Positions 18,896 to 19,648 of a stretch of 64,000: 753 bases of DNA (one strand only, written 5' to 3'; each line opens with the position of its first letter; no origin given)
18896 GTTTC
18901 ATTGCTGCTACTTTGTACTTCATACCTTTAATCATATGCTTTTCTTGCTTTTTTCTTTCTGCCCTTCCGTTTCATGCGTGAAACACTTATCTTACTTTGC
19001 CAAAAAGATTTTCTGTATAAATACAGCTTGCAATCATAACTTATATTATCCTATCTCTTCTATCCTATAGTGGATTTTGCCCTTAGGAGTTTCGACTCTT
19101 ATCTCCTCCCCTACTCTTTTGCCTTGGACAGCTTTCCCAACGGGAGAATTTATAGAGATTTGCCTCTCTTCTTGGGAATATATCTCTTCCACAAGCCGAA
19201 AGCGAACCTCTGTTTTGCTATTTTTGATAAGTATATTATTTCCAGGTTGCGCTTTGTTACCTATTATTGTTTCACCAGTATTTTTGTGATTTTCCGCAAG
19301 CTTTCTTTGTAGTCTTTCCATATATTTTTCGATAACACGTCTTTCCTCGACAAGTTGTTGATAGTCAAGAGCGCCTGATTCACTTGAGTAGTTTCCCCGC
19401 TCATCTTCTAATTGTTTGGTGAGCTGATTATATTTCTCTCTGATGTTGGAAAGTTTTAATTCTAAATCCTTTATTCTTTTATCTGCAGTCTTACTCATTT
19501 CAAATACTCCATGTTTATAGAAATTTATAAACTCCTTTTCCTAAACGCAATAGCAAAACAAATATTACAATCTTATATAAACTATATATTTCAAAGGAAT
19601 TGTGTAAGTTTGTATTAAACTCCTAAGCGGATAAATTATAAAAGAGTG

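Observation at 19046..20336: Tandem divergent GreA-family paralogs; only one has a DxxE-like acidic tip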

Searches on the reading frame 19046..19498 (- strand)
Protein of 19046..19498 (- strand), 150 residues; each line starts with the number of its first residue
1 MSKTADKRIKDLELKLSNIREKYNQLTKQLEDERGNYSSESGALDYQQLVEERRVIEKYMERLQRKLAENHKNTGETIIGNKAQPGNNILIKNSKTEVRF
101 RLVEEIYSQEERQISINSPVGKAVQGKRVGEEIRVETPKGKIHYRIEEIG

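Call 3: search_protein_families(library=pfam, proteins=[window:19046-19498:-], max_evalue=0.1)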
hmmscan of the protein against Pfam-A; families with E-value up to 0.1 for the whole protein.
window:19046-19498:- (150 aa): 6 families
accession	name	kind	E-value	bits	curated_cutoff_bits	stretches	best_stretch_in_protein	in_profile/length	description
PF01272.25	GreA_GreB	-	4.5e-14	52.6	26.9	1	82-149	5-75/77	Transcription elongation factor, GreA/GreB, C-term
PF23886.1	DUF7239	-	0.00073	20.2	24.6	1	59-118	26-84/112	Family of unknown function (DUF7239)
PF12085.13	DUF3562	-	0.0099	15.9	26.3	1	28-61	24-57/60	Protein of unknown function (DUF3562)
PF24627.1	PUMA_CC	-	0.015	15.7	30.1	0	3-45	11-53/74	PUMA coiled-coil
PF03961.19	FapA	-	0.028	14.5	31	1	4-101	153-259/272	Flagellar Assembly Protein A beta solenoid domain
PF10473.14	CENP-F_leu_zip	-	0.092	13.2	34.5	0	7-53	66-113/140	Leucine-rich repeats of kinetochore protein Cenp-F/LEK1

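Call 4: search_protein_families(library=ncbifam, proteins=[window:19046-19498:-], max_evalue=0.1)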
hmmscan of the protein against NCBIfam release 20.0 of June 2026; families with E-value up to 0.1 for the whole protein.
window:19046-19498:- (150 aa): 14 families
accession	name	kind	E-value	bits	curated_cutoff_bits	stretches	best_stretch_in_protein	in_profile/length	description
NF001261.0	PRK00226.1-2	equivalog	3.4e-13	49.8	167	1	43-149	45-154/157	transcription elongation factor GreA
TIGR01462.1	greA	subfamily_domain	3.9e-12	46.5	139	1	11-149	9-150/151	transcription elongation factor GreA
NF001263.0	PRK00226.1-4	equivalog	6.9e-12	45.5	145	1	6-149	11-157/160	transcription elongation factor GreA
NF004548.0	PRK05892.1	equivalog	3.3e-10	40.1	126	1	5-148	9-153/158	nucleoside diphosphate kinase regulator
NF001264.0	PRK00226.1-5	equivalog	3.8e-09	36.5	180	1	46-149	48-155/158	transcription elongation factor GreA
NF002506.1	PRK01885.1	equivalog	1.3e-08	34.7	188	1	85-149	86-152/156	transcription elongation factor GreB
TIGR01461.1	greB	equivalog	3.2e-07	30.2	171.05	1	21-149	23-152/156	transcription elongation factor GreB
NF004396.0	PRK05753.1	equivalog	2.3e-05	24.2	109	1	57-143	29-118/137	nucleoside diphosphate kinase regulator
NF001260.0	PRK00226.1-1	equivalog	0.00034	20.3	234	1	111-146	118-153/160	transcription elongation factor GreA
NF001262.0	PRK00226.1-3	equivalog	0.001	18.8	161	1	15-142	20-151/165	transcription elongation factor GreA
NF011309.0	PRK14720.1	equivalog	0.0013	16.9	714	1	45-149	793-900/906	transcription elongation factor GreA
NF043014.1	DArabDhDalD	equivalog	0.031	13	600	1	11-71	28-91/452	D-arabinitol 4-dehydrogenase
NF004973.0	PRK06342.1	equivalog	0.089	12.5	159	0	50-135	59-149/160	transcription elongation factor GreA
NF041427.1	TrsD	subfamily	0.1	12.4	200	0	3-49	145-191/201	TrsD/TraD family conjugative transfer protein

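Call 11: search_solved_structures(query=window:19046-19498:-, max_evalue=1, show_alignments=3)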
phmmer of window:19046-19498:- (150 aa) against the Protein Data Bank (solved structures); distinct sequences matched with E-value up to 1: 10.
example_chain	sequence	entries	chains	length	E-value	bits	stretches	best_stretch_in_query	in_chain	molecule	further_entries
2etn_A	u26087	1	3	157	6.8e-06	29.7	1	10-147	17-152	anti-cleavage anti-GreA transcription factor Gfh1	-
4wqt_X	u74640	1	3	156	3e-05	27.6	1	110-147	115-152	RNA cleavage stimulating factor (GreA/Gfh1 chimeric protein Gre-C1)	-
2f23_A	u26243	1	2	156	4.3e-05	27.2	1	17-147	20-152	Anti-cleavage anti-greA transcription factor gfh1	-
2eul_A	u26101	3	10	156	0.00011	25.8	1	16-147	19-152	anti-cleavage anti-GreA transcription factor Gfh1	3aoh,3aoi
1grj_A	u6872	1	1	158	0.00063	23.4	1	89-147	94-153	GREA PROTEIN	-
2p4v_A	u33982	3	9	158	0.0039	20.8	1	21-146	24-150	Transcription elongation factor greB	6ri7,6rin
3bmb_A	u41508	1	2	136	0.025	18.2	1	96-142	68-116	Regulator of nucleoside diphosphate kinase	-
5mq9_A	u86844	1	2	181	0.41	14.2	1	3-76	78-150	Uncharacterized protein YacP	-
5mq8_A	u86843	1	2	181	0.45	14.1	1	3-76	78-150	Uncharacterized protein YacP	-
5j0i_A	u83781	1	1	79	0.7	13.5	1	7-70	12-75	Designed protein 2L6HC3_12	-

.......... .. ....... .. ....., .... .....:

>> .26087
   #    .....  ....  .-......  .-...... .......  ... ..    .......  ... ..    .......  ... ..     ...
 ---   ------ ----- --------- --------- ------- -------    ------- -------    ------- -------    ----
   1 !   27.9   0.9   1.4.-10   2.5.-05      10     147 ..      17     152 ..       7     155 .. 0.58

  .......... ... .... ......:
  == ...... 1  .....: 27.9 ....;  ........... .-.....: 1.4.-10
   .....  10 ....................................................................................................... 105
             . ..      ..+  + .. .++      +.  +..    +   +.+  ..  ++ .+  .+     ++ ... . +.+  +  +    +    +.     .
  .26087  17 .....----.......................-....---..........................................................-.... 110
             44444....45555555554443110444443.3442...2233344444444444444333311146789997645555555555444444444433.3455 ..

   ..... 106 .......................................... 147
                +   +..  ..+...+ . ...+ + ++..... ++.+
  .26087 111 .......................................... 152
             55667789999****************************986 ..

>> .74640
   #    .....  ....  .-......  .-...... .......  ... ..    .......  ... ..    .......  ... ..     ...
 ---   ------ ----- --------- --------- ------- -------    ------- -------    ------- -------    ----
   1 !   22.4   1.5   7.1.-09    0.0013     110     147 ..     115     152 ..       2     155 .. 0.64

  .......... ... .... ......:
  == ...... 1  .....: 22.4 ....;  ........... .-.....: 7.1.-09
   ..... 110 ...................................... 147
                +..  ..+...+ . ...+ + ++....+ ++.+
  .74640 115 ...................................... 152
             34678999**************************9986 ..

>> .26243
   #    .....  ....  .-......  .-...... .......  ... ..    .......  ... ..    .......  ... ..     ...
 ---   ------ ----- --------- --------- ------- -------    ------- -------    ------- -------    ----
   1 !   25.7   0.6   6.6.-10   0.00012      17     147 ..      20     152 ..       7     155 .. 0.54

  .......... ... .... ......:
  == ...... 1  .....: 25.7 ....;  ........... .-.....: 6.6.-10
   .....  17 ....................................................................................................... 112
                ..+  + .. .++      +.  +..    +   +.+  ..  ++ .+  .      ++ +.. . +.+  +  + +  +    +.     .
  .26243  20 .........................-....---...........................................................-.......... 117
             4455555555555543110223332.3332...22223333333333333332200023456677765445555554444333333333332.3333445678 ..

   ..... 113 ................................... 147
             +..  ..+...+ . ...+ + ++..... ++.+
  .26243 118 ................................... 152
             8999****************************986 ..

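Call 16: find_homologous_proteins(query=window:19046-19498:-, max_evalue=0.001)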
Query window:19046-19498:- (150 aa): 4 proteins with E <= 0.001 among 36 candidates.
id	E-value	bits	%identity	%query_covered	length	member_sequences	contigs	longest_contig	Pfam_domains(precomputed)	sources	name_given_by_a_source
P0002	4.9e-87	307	100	100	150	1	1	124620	PF01272.26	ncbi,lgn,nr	ncbi:GreA/GreB family elongation factor [Candidatus Dojkabacteria bacterium]|nr:GreA/GreB family elo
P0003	3.2e-35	139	52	95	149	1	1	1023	PF01272.26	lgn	-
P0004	3.4e-34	136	50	95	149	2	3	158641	PF01272.26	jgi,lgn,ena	-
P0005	1.1e-31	128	46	95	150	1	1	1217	PF01272.26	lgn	-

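Call 19: find_encoding_contigs(protein=P0004, flank=10000, max_places=4)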
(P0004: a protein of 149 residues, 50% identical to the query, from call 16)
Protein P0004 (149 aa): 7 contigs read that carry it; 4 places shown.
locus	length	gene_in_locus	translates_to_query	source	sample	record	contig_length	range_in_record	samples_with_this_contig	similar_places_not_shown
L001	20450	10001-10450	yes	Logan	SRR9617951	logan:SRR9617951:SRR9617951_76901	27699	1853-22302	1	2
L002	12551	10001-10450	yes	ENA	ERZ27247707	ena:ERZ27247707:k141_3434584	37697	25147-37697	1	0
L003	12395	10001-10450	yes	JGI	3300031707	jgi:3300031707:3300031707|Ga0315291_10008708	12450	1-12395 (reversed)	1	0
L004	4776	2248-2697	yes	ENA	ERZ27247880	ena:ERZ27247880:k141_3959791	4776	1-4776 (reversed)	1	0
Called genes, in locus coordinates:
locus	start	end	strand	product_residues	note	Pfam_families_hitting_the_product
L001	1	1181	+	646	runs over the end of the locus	PF02518:HATPase_c, PF00204:DNA_gyraseB, PF01751:Toprim, PF00986:DNA_gyraseB_C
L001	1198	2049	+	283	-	PF01987:AIM24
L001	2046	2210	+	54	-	-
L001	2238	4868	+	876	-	PF00521:DNA_topoisoIV, PF03989:DNA_gyraseA_C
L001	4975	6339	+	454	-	PF00486:Trans_reg_C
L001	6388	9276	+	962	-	-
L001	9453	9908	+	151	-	PF01272:GreA_GreB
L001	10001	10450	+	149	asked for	PF01272:GreA_GreB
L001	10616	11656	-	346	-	PF02899:Phage_int_SAM_1 (faint), PF00589:Phage_integrase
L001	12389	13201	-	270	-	-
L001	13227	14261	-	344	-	PF06068:TIP49 (faint), PF00158:Sigma54_activat (faint), PF01078:Mg_chelatase (faint), PF05496:RuvB_N, PF00004:AAA, PF07728:AAA_5 (weak), PF17864:AAA_lid_4, PF05491:WHD_RuvB, +2 more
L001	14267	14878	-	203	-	PF01330:RuvA_N, PF00633:HHH (faint), PF14520:HHH_5, PF07499:RuvA_C (faint)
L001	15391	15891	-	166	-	PF02075:RuvC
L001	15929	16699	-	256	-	PF20772:TACO1_YebC_N, PF01709:Transcrip_reg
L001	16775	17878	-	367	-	-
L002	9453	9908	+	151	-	PF01272:GreA_GreB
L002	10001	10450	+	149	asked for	PF01272:GreA_GreB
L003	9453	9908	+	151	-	PF01272:GreA_GreB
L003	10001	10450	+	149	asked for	PF01272:GreA_GreB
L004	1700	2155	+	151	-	PF01272:GreA_GreB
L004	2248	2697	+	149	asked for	PF01272:GreA_GreB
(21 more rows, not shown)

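Call 22: find_encoding_contigs(protein=P0005, flank=10000, max_places=4)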
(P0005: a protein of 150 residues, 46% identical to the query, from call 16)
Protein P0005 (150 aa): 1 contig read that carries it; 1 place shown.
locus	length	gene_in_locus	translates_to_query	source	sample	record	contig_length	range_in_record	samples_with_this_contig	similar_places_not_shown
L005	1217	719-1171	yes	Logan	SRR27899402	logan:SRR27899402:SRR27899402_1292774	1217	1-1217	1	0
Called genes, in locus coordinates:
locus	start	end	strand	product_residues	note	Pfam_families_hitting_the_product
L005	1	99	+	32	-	?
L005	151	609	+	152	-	PF01272:GreA_GreB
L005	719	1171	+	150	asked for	PF01272:GreA_GreB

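Call 39: find_related_loci(query=A4, collection=genome_contigs, flank=6000)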
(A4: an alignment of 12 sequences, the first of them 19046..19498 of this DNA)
Query A4 (150 aa) in genome_contigs; peptide patterns used: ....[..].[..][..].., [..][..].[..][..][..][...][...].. (x = any residue, [..] = any of these).
276 stretches matched a pattern; 170 encode a relative of the query (tblastn E <= 1e-3); the best 80 are kept; 80 distinct loci.
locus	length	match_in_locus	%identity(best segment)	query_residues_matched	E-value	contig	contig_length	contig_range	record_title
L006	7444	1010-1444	50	7-149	1e-39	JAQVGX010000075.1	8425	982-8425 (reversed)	MAG: Candidatus Dojkabacteria bacterium isolate STE_192 NODE_22814_length_8425_cov_3.535551_Sandtown_E, whole genome sho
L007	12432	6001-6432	47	7-149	9e-38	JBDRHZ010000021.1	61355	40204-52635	MAG: Patescibacteria group bacterium isolate MEGAHIT-group-1.556 k141_10014604, whole genome shotgun sequence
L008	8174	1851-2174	36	39-149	2e-14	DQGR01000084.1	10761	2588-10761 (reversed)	MAG TPA_asm: Patescibacteria group bacterium isolate UBA10118 contig_11854, whole genome shotgun sequence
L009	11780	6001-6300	34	47-149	6e-12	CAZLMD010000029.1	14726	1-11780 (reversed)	MAG TPA_asm: uncultured Atribacterota bacterium isolate binchicken_co39_261 genome assembly, contig: NODE_9877_length_14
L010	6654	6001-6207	42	84-149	8e-12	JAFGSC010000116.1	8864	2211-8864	MAG: Candidatus Atribacteria bacterium isolate Zod_Metabat.864 k87_2339509, whole genome shotgun sequence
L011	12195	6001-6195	46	86-149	1e-11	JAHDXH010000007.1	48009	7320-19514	MAG: Patescibacteria group bacterium isolate PAT3 NODE_1480_length_48009_cov_6.466739, whole genome shotgun sequence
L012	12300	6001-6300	36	47-149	2e-11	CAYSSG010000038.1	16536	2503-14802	MAG TPA_asm: uncultured Atribacterota bacterium isolate SRP192927_co6_450 genome assembly, contig: NODE_7972_length_1653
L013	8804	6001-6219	36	80-149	2e-11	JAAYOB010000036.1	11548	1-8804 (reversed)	MAG: Candidatus Stramentimicrobium fermentans isolate AS21ysBPME_310 198660_AS21, whole genome shotgun sequence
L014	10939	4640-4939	33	47-149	2e-11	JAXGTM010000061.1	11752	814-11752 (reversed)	MAG: Atribacterota bacterium isolate AnMBR.bin397 bin397_62, whole genome shotgun sequence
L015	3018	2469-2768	35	47-149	2e-11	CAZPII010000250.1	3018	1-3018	MAG TPA_asm: uncultured Atribacterota bacterium isolate SRP141376_co2_321 genome assembly, contig: NODE_48703_length_301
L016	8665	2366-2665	35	47-149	3e-11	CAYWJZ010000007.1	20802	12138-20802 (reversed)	MAG TPA_asm: uncultured Atribacterota bacterium isolate SRP252850_co1_48 genome assembly, contig: NODE_4614_length_20802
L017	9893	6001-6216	40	81-149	4e-11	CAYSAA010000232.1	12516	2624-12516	MAG TPA_asm: uncultured Atribacterota bacterium isolate SRP067234_co1_85 genome assembly, contig: k99_428112, whole geno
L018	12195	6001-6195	42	86-149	6e-11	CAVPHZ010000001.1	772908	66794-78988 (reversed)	MAG: Candidatus Chisholmbacteria bacterium isolate MFD09964.bin.1.87 genome assembly, contig: contig_31486, whole genome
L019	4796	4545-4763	34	80-149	8e-11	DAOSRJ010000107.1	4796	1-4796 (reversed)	MAG TPA_asm: Atribacterota bacterium isolate AMR_MDS_2270 NODE_16126_length_4796_cov_4.690993, whole genome shotgun sequ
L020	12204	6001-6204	35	81-145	1e-10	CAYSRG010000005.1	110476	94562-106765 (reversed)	MAG TPA_asm: uncultured Atribacterota bacterium isolate SRP241326_co4_255 genome assembly, contig: NODE_286_length_11047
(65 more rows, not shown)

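Call 53: predict_structure(alignment_id=A5)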
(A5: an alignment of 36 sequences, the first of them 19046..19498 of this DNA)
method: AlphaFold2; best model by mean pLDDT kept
length: 150 residues; sequences in the alignment: 36
mean_pLDDT: 81.0   pTM: 0.51
mean pLDDT of the five models: 81.0, 81.0, 79.6, 78.6, 76.7
residues with pLDDT >= 90: 53; 70-90: 74; 50-70: 18; < 50: 5
segments of 3 or more residues with pLDDT < 50: 75-77
pLDDT, mean of each block of 10 residues (from residue 1): 57 79 84 77 78 81 72 55 90 94 81 89 94 92 94
secondary structure, 60 per line:
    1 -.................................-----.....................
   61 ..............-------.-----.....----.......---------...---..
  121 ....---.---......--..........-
elements in order: H2-34 H40-74 E88-92 E97-103 E113-115 H119-124 E132-137 E140-149
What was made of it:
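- Checked: GreD has pLDDT 81, H2-34, loop 35-39 GNYSS and H40-74 (call 53).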
